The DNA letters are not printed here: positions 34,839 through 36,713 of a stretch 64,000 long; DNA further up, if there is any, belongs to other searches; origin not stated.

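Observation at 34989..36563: Fused DHFR-thymidylate synthase in a phage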

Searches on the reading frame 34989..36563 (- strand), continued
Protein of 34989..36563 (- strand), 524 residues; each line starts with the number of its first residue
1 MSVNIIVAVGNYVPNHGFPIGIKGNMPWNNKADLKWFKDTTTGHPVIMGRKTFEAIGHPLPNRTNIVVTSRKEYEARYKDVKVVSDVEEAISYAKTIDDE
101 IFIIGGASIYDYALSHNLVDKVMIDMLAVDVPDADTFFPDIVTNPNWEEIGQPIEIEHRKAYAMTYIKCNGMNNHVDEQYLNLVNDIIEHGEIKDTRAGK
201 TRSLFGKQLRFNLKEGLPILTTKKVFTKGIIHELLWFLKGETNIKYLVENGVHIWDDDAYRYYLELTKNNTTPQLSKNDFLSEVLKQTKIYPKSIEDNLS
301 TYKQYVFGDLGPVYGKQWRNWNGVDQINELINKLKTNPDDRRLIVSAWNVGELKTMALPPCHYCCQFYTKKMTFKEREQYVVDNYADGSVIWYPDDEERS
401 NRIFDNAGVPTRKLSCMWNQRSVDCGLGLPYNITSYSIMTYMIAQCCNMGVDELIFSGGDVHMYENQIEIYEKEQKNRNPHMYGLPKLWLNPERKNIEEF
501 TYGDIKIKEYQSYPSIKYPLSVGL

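Call 13: find_homologous_proteins(query=window:34989-36563:-, max_evalue=1e-10)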
Query window:34989-36563:- (524 aa): 7996 proteins with E <= 1e-10 among 8000 candidates; the best 120 are listed.
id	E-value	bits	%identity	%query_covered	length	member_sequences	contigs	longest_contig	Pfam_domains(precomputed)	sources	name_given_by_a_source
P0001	0.0e+0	1216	98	100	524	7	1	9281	PF00186.25,PF00303.25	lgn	-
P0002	1.7e-288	976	78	100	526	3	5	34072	PF00186.25,PF00303.25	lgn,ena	-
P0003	1.1e-284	963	78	100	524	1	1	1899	PF00186.25,PF00303.25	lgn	-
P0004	1.3e-259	881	70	100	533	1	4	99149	PF00186.25,PF00303.25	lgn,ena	-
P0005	2.6e-251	853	69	100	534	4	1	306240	PF00186.25,PF00303.25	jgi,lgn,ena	-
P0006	8.2e-249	845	69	100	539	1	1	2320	PF00186.25,PF00303.25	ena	-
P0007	1.7e-248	844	69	100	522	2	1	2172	PF00186.25,PF00303.25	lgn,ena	-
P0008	1.9e-248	844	69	100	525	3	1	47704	PF00186.25,PF00303.25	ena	-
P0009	1.4e-246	838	70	100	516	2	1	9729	PF00186.25,PF00303.25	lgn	-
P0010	2.9e-244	830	67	100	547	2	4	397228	PF00186.25,PF00303.25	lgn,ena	-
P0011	1.3e-243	828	69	100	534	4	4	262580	PF00186.25,PF00303.25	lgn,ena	-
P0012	6.5e-243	825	67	100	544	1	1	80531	PF00186.25,PF00303.25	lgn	-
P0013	1.1e-242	825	70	100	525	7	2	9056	PF00186.25,PF00303.25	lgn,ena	-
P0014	3.4e-242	823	68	100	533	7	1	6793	PF00186.25,PF00303.25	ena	-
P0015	1.2e-241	821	67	100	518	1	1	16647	PF00186.25,PF00303.25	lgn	-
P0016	6.5e-241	819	67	100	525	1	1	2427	PF00186.25,PF00303.25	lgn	-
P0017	7.0e-239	812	66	100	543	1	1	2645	PF00186.25,PF00303.25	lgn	-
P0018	2.0e-238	811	68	100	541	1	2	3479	PF00186.25,PF00303.25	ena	-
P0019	8.9e-233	792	67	100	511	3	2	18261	PF00186.25,PF00303.25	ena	-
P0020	2.3e-232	791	64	100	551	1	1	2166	PF00186.25,PF00303.25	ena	-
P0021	3.4e-232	790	64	100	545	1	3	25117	PF00186.25,PF00303.25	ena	-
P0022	1.3e-231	788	65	100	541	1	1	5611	PF00186.25,PF00303.25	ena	-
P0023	8.7e-231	785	67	100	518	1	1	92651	PF00186.25,PF00303.25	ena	-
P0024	2.3e-229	781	62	100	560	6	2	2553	PF00186.25,PF00303.25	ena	-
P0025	2.7e-229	781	64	100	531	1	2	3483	PF00186.25,PF00303.25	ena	-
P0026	4.0e-229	780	65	100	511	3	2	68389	PF00186.25,PF00303.25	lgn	-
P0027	1.8e-228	778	66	100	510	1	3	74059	PF00186.25,PF00303.25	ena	-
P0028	1.2e-227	775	64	100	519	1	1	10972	PF00186.25,PF00303.25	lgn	-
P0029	2.5e-227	774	64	100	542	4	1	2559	PF00186.25,PF00303.25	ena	-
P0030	4.0e-225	767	64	100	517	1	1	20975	PF00186.25,PF00303.25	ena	-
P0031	1.3e-224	765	64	100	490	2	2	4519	PF00186.25,PF00303.25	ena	-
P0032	4.8e-224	763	63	100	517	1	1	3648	PF00186.25,PF00303.25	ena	-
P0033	4.6e-223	760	64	100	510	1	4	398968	PF00186.25,PF00303.25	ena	-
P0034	1.1e-222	759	62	100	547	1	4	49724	PF00186.25,PF00303.25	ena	-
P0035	2.0e-222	758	63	100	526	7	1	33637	PF00186.25,PF00303.25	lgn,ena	-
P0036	2.1e-222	758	62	100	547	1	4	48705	PF00186.25,PF00303.25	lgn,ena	-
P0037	2.8e-222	757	62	100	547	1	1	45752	PF00186.25,PF00303.25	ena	-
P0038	6.7e-222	756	63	100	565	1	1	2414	PF00186.25,PF00303.25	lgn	-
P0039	7.5e-222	756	62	100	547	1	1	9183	PF00186.25,PF00303.25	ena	-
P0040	8.2e-222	756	62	100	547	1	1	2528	PF00186.25,PF00303.25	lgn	-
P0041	1.0e-221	756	62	100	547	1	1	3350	PF00186.25,PF00303.25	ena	-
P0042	1.2e-221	755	62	100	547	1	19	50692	PF00186.25,PF00303.25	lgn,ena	-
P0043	1.2e-221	755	62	100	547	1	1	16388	PF00186.25,PF00303.25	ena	-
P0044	1.4e-221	755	62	100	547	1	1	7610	PF00186.25,PF00303.25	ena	-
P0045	1.9e-221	755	62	100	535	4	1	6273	PF00186.25,PF00303.25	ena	-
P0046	2.1e-221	754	64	100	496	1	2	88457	PF00186.25,PF00303.25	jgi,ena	-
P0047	1.2e-220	752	63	100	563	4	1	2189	PF00186.25,PF00303.25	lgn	-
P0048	1.2e-220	752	62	100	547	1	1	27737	PF00186.25,PF00303.25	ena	-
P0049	1.8e-220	751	63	100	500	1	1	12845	PF00186.25,PF00303.25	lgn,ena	-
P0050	1.9e-220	751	62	100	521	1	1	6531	PF00186.25,PF00303.25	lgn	-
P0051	2.3e-220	751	63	100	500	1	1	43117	PF00186.25,PF00303.25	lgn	-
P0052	8.1e-220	749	64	100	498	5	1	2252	PF00186.25,PF00303.25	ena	-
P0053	1.6e-219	748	63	100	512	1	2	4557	PF00186.25,PF00303.25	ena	-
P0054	4.2e-219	747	65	100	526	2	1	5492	PF00186.25,PF00303.25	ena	-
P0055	4.2e-219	747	62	100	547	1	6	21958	PF00186.25,PF00303.25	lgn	-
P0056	5.1e-219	747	62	100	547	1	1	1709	PF00186.25,PF00303.25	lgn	-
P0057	1.7e-218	745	62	100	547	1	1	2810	PF00186.25,PF00303.25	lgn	-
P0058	2.8e-218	744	62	100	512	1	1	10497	PF00186.25,PF00303.25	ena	-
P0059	4.4e-218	744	64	100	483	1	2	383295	PF00186.25,PF00303.25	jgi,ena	-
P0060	5.1e-218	743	63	100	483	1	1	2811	PF00186.25,PF00303.25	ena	-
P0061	6.0e-218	743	62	100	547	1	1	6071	PF00186.25,PF00303.25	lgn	-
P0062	6.3e-218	743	62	100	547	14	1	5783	PF00186.25,PF00303.25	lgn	-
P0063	1.4e-217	742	63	100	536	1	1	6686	PF00186.25,PF00303.25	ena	-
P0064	3.1e-217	741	62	100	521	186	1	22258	PF00186.25,PF00303.25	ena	-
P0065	3.3e-217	741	64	100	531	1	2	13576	PF00186.25,PF00303.25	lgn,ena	-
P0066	6.8e-217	740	61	100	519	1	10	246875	PF00186.25,PF00303.25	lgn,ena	-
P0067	1.5e-216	738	62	100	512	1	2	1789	PF00186.25,PF00303.25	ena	-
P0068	2.0e-216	738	61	100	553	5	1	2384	PF00186.25,PF00303.25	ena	-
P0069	5.7e-216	737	62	100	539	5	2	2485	PF00186.25,PF00303.25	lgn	-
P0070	6.1e-216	736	62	100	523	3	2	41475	PF00186.25,PF00303.25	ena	-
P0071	6.9e-216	736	62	100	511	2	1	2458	PF00186.25,PF00303.25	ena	-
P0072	1.2e-215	735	61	100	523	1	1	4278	PF00186.25,PF00303.25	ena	-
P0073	2.3e-215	735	61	100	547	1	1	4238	PF00186.25,PF00303.25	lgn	-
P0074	2.3e-215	735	63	100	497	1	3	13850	PF00186.25,PF00303.25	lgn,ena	-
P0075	4.0e-215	734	62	100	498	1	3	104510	PF00186.25,PF00303.25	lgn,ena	-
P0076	6.2e-215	733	61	100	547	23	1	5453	PF00186.25,PF00303.25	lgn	-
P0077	9.9e-215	732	62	100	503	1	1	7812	PF00186.25,PF00303.25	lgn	-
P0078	1.1e-214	732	61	100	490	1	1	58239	PF00186.25,PF00303.25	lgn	-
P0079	2.5e-214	731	61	100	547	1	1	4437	PF00186.25,PF00303.25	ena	-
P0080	5.6e-214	730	62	100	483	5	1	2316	PF00186.25,PF00303.25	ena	-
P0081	7.7e-214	730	60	100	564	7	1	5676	PF00186.25,PF00303.25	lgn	-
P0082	1.0e-213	729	61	100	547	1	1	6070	PF00186.25,PF00303.25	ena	-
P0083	2.5e-213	728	60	100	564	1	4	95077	PF00186.25,PF00303.25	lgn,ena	-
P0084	5.5e-213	727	60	100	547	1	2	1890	PF00186.25,PF00303.25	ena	-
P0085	5.7e-213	727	61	100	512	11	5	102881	PF00186.25,PF00303.25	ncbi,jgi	jgi:thymidylate synthase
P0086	2.3e-212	725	60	100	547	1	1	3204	PF00186.25,PF00303.25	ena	-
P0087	3.5e-212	724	60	100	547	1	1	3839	PF00186.25,PF00303.25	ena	-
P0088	5.5e-212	723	60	100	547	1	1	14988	PF00186.25,PF00303.25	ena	-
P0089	1.0e-211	723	62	100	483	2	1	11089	PF00186.25,PF00303.25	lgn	-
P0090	1.6e-211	722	62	100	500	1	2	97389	PF00186.25,PF00303.25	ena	-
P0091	5.0e-210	717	61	100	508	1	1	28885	PF00186.25,PF00303.25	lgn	-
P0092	1.7e-208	712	60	100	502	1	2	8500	PF00186.25,PF00303.25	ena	-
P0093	4.8e-208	710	61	100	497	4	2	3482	PF00186.25,PF00303.25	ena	-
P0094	1.3e-206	706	59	100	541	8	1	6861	PF00186.25,PF00303.25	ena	-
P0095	1.4e-206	706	59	100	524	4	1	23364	PF00186.25,PF00303.25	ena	-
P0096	1.4e-206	706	60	100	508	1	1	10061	PF00186.25,PF00303.25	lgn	-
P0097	1.7e-206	705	64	92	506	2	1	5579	PF00186.25,PF00303.25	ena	-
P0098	2.3e-206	705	60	100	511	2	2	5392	PF00186.25,PF00303.25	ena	-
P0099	2.9e-206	705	61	100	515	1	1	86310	PF00186.25,PF00303.25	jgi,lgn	-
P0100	3.2e-206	704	60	100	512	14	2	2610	PF00186.25,PF00303.25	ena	-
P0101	3.2e-205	701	60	100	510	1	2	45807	PF00186.25,PF00303.25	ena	-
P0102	6.3e-204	697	62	100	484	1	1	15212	PF00186.25,PF00303.25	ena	-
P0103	7.3e-204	697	61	100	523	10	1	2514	PF00186.25,PF00303.25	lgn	-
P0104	8.0e-204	696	59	100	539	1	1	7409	PF00186.25,PF00303.25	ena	-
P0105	2.8e-202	691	58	100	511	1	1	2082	PF00186.25,PF00303.25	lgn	-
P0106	2.9e-202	691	60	100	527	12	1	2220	PF00186.25,PF00303.25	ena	-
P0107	6.0e-202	690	58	100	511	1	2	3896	PF00186.25,PF00303.25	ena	-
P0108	1.2e-201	689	60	100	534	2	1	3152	PF00186.25,PF00303.25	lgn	-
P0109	3.7e-200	684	58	100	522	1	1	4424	PF00186.25,PF00303.25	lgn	-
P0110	7.2e-200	683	59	100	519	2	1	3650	PF00186.25,PF00303.25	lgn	-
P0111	2.0e-199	682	59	100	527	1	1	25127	PF00186.25,PF00303.25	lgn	-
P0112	3.2e-199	681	59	100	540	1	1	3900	PF00186.25,PF00303.25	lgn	-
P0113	1.9e-198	679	60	100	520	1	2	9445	PF00186.25,PF00303.25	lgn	-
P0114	2.7e-198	678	59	100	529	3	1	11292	PF00186.25,PF00303.25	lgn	-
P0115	2.8e-198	678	58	100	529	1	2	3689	PF00186.25,PF00303.25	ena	-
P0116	7.9e-198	677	58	100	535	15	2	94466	PF00186.25,PF00303.25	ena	-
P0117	8.3e-198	677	58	100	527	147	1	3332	PF00186.25,PF00303.25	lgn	-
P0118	1.6e-197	676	58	100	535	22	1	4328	PF00186.25,PF00303.25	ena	-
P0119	4.4e-197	674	58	100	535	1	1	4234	PF00186.25,PF00303.25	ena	-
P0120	1.2e-196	673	57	100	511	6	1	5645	PF00186.25,PF00303.25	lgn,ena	-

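Call 19: get_annotated_region(hit=H1, flank=8000)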
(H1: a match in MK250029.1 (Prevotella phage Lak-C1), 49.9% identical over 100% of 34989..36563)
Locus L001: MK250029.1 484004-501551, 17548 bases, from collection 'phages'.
description: MAG: Prevotella phage Lak-C1, complete genome.
organism: Prevotella phage Lak-C1 (NCBI taxid 2491292)
taxonomy: Viruses; Duplodnaviria; Heunggongvirae; Uroviricota; Caudoviricetes
host: Prevotella sp.; source: human feces; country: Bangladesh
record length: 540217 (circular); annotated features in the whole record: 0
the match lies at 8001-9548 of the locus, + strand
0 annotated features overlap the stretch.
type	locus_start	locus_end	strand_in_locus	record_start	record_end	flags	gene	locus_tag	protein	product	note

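Call 32: search_protein_representatives(protein=window:34989-36563:-)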
Query: 524 residues. Proteins with E-value up to 0.001 (for the whole library): 37772; up to 1e-10: 19334; up to 1e-30: 3972. The best 150 are listed.
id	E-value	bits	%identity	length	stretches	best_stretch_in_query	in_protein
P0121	3.5e-165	567.3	53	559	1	3-524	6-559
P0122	5.5e-155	533.6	56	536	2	98-524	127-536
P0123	1.1e-150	519.4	52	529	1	4-523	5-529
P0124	8.5e-144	496.7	51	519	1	2-524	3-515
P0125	2.9e-143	494.9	50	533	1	15-524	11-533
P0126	1.8e-140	485.7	54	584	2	169-524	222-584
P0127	1.6e-133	462.7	49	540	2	5-278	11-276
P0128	2.3e-127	442.4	48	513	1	1-524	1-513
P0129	2.6e-121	422.4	50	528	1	1-524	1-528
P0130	2.4e-118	412.7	51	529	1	5-524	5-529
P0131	1.6e-108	380.3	59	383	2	301-523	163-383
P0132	6.9e-108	378.1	56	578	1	174-524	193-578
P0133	5.7e-106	371.8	47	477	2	14-372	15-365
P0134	1.8e-105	370.2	60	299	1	3-291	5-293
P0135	2.3e-105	369.8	55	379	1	176-524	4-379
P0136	1.5e-101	357.2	41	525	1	15-520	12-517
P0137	2.8e-99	349.7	54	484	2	267-523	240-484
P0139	6.0e-93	328.9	58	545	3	322-523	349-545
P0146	3.6e-85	303.2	51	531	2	320-524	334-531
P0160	5.2e-79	282.9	43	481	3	14-265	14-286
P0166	1.7e-76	274.6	42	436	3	15-265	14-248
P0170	6.4e-76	272.7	42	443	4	12-265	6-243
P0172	6.8e-76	272.6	43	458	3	20-263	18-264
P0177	3.9e-75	270.1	42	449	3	20-259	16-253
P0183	1.8e-74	267.9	49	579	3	304-522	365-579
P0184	2.0e-74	267.7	45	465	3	20-265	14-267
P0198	1.3e-72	261.8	40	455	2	14-367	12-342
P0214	6.1e-71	256.2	43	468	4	15-265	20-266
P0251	2.2e-68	247.8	43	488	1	172-521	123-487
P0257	5.0e-68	246.6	38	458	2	1-369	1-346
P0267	1.5e-67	245.1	48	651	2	173-366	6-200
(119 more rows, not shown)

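Call 34: list_cluster_members(proteins=[P0160, P0166, P0170, P0172, P0177, P0184, P0198, P0214, P0257, P0136])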
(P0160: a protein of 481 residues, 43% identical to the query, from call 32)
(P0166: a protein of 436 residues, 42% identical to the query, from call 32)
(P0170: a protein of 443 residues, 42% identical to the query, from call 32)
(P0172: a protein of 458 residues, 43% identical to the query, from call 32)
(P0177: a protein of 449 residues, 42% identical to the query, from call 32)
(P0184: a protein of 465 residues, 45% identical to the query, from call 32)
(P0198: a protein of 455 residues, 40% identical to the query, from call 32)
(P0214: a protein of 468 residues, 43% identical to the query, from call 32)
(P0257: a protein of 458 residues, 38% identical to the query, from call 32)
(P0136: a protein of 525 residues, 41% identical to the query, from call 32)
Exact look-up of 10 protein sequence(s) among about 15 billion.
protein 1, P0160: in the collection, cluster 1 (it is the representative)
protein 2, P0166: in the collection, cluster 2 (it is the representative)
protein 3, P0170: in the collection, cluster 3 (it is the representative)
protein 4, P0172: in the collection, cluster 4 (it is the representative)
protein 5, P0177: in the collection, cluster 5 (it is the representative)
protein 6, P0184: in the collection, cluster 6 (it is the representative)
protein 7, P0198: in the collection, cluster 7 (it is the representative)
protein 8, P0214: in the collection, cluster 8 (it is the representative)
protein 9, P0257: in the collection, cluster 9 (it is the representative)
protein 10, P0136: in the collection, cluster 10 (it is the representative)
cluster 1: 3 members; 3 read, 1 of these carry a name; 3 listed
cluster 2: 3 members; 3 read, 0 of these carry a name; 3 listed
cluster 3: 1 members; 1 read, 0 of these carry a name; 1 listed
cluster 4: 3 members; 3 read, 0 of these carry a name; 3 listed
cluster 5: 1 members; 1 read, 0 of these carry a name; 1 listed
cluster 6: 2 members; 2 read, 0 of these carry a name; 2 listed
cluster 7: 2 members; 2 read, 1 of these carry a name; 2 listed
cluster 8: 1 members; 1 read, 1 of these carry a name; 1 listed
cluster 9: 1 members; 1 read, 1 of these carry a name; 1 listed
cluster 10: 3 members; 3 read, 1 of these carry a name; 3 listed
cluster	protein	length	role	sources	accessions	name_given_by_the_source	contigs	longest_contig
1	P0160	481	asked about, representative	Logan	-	-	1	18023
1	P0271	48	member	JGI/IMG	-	pSer/pThr/pTyr-binding forkhead associated (FHA) protein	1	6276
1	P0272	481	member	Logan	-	-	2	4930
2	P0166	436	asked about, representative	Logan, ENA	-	-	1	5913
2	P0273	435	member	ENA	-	-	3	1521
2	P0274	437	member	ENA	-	-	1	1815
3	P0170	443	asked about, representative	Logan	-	-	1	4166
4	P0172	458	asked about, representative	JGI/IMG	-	-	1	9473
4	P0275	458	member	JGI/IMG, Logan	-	-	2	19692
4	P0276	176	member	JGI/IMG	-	-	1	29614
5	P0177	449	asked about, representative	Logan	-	-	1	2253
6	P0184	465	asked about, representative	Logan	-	-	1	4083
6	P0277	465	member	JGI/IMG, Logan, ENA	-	-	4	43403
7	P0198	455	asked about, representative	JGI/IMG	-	dihydrofolate reductase/thymidylate synthase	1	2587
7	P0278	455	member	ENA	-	-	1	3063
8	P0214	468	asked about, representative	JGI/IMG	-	dihydrofolate reductase/thymidylate synthase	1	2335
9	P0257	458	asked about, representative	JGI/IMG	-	thymidylate synthase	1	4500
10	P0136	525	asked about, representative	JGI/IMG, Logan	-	thymidylate synthase/dihydrofolate reductase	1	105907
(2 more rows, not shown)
